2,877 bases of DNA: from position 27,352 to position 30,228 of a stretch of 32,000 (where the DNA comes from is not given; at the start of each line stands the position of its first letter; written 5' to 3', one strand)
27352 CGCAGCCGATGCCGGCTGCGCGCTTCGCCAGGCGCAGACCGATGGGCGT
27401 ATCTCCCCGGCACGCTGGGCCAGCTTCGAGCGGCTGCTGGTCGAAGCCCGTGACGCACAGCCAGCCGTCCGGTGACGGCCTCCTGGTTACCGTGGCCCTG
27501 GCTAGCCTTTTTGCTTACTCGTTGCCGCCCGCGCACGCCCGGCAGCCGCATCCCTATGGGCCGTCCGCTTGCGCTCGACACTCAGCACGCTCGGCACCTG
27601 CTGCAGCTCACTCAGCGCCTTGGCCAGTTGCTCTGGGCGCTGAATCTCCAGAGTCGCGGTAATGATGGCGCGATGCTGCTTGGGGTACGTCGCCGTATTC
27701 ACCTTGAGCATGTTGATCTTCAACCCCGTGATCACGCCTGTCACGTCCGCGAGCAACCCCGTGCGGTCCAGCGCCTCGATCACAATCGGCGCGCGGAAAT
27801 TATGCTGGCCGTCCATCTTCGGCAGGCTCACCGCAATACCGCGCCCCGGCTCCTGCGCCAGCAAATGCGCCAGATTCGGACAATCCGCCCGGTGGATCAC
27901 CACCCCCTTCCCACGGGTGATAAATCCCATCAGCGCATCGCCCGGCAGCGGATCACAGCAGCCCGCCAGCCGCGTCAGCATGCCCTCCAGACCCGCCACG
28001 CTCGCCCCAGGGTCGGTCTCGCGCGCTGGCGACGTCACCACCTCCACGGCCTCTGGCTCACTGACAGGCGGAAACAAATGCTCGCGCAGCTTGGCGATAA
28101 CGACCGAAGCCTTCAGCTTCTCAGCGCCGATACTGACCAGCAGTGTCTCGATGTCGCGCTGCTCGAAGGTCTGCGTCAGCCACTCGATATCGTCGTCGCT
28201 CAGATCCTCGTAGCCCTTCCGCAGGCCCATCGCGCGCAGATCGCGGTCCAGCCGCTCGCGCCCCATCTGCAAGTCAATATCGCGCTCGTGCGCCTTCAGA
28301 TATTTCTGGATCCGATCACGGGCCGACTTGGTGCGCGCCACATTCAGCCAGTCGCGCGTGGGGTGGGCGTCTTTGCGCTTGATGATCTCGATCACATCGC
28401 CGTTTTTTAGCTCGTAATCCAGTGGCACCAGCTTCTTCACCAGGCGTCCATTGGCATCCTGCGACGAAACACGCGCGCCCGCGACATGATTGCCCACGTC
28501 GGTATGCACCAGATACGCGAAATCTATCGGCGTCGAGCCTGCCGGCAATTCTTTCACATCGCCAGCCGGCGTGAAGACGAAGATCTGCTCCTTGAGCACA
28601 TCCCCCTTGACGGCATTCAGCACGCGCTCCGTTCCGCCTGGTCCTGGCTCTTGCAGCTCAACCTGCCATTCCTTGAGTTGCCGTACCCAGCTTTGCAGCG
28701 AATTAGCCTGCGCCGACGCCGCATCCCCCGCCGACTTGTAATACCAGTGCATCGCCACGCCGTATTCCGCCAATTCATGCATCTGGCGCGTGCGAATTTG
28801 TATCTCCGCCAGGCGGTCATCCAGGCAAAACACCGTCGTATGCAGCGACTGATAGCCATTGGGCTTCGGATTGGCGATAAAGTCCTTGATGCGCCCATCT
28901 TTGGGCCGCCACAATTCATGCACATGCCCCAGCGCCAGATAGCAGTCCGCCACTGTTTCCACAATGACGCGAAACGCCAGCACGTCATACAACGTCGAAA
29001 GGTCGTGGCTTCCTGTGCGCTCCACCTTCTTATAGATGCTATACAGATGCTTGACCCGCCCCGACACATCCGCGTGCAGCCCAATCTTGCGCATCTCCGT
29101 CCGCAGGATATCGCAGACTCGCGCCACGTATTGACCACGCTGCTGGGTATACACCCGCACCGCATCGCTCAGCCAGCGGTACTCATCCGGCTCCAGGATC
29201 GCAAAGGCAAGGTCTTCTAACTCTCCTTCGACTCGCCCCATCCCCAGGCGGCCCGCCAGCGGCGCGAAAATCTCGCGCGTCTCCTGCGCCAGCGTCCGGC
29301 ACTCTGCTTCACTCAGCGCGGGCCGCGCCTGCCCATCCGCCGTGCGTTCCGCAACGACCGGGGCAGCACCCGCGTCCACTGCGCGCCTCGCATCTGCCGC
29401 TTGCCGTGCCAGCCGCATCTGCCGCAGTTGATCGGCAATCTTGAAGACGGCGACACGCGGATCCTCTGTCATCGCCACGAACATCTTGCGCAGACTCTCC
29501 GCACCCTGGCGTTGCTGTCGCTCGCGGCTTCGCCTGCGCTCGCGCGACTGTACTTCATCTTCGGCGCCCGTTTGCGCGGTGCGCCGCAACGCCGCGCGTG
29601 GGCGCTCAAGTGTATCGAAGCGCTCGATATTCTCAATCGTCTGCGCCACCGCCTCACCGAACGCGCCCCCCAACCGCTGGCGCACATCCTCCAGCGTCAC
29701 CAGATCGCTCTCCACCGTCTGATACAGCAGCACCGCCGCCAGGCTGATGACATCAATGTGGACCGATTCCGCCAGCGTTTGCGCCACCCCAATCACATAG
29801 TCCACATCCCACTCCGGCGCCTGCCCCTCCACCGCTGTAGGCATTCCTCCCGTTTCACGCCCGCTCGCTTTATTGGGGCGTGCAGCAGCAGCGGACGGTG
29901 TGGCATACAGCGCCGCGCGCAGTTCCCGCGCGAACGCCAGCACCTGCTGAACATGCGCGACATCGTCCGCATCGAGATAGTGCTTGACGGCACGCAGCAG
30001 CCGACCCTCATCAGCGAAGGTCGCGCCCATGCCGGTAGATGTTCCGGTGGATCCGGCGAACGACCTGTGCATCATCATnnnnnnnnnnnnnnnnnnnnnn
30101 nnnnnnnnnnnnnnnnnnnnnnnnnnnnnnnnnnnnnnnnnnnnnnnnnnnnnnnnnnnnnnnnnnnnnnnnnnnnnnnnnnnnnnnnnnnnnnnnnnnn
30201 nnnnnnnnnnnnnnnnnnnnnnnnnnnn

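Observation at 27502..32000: Tandem, translationally coupled long-RSH genes with reciprocal catalytic decay (predicted dedicated (p)ppGpp hydrolase + dedicated synthetase)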

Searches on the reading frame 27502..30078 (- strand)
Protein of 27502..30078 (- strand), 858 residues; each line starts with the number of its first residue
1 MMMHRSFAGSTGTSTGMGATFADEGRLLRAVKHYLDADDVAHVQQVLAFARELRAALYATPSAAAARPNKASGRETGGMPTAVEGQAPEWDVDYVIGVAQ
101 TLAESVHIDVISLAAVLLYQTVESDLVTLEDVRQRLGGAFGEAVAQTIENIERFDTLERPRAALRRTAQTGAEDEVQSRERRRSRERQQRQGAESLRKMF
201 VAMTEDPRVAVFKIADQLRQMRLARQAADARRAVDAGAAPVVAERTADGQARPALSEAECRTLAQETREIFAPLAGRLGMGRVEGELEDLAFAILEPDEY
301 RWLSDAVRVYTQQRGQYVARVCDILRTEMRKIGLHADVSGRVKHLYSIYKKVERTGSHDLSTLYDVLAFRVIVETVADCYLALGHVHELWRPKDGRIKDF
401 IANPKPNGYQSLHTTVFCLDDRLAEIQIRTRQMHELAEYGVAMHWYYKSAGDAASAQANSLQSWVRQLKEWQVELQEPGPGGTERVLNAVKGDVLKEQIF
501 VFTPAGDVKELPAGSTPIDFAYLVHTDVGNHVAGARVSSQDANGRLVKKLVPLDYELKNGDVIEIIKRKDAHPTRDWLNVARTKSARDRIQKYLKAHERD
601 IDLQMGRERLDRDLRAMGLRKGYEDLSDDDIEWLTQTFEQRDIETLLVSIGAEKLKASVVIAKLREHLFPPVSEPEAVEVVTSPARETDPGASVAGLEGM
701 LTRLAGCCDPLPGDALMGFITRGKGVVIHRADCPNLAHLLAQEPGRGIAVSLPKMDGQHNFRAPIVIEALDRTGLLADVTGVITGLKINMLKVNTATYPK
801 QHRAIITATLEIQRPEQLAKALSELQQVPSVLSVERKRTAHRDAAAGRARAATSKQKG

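Call 4: search_protein_families(library=pfam, proteins=[window:27502-30078:-], max_evalue=0.01)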
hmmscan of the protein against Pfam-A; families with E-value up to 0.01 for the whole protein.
window:27502-30078:- (858 aa): 7 families
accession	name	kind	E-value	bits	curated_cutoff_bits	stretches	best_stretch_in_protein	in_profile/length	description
PF04607.23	RelA_SpoT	-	8.3e-39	132.8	27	1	340-450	1-111/113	Region found in RelA / SpoT proteins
PF02824.27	TGS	-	1.1e-20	73.8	22.2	1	499-567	1-60/60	TGS domain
PF13328.12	HD_4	-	1.3e-20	74.1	27.2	2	92-232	21-135/156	HD domain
PF13291.12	ACT_4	-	2.6e-17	63.7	27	1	759-836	3-80/80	ACT domain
PF19296.4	RelA_AH_RIS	-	1.1e-06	29.3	23.8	1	579-738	2-177/185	RelA/SpoT, AH and RIS domains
PF01842.31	ACT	-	3.1e-06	27.3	27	1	765-827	3-63/66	ACT domain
PF22629.2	ACT_AHAS_ss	-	0.007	16.9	27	0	769-828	5-65/67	AHAS small subunit-like ACT domain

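Call 5: search_protein_families(library=ncbifam, proteins=[window:27502-30078:-], max_evalue=0.01)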
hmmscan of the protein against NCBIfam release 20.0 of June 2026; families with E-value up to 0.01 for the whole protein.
window:27502-30078:- (858 aa): 7 families
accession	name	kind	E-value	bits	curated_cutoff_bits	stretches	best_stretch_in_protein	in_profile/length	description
TIGR00691.1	spoT_relA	subfamily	2.2e-160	535.3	499.2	2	254-835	124-686/687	RelA/SpoT family protein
NF008124.0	PRK10872.1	equivalog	1.7e-131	440.2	728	1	243-837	154-741/744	GTP diphosphokinase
NF008303.0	PRK11092.1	equivalog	6.7e-129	431.1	947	3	242-838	137-701/702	bifunctional GTP diphosphokinase/guanosine-3',5'-bis pyrophosphate 3'-pyrophosphohydrolase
NF007171.0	PRK09602.1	subfamily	1.1e-06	27.8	387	1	507-567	342-395/397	YchF-related putative GTPase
NF053588.1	GTPPhKinYjbM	equivalog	1.5e-06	28.1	320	1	338-447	40-159/201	GTP diphosphokinase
NF006352.0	PRK08577.1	equivalog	0.0015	18.6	140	1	765-831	59-129/136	hypothetical protein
NF003361.0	PRK04435.1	equivalog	0.0026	17.6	131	1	765-835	73-143/148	ACT domain-containing protein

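Call 7: find_encoding_contigs(protein=window:27502-30078:-, flank=10000, max_places=6)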
Protein window:27502-30078:- (858 aa): 1 contig read that carries it; 1 place shown.
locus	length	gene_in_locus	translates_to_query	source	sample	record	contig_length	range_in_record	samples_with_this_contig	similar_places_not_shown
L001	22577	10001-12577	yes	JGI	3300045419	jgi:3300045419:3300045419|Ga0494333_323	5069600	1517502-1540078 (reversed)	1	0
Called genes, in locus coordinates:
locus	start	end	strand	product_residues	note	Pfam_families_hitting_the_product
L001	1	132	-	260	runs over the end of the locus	PF00106:adh_short, PF13561:adh_short_C2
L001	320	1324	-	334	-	PF02826:2-Hacid_dh_C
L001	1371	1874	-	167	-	-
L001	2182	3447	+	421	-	PF00675:Peptidase_M16, PF05193:Peptidase_M16_C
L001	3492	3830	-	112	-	PF02416:TatA_B_E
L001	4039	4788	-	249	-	PF01694:Rhomboid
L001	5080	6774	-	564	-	-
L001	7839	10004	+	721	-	PF13328:HD_4, PF01966:HD, PF04607:RelA_SpoT, PF02824:TGS, PF28438:RelA_RIS, PF13291:ACT_4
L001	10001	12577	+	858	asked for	PF13328:HD_4, PF04607:RelA_SpoT, PF02824:TGS, PF19296:RelA_AH, PF28438:RelA_RIS, PF01842:ACT (weak), PF13291:ACT_4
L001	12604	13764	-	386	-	PF16745:RsgA_N (faint), PF03193:RsgA_GTPase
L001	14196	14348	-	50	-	-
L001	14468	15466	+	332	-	PF00756:Esterase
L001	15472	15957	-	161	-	PF22784:PTP-SAK, PF22785:Tc-R-P, PF00782:DSPc, PF22741:PTP-NADK (weak), PF14566:PTPlike_phytase (weak)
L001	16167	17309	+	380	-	PF02771:Acyl-CoA_dh_N, PF02770:Acyl-CoA_dh_M, PF00441:Acyl-CoA_dh_1, PF08028:Acyl-CoA_dh_2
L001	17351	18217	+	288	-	-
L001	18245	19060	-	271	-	PF00535:Glycos_transf_2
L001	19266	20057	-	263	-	PF00027:cNMP_binding, PF13545:HTH_Crp_2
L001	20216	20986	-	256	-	-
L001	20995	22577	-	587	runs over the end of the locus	PF02012:BNR (faint), PF13088:BNR_2 (faint), PF15902:Sortilin-Vps10 (weak)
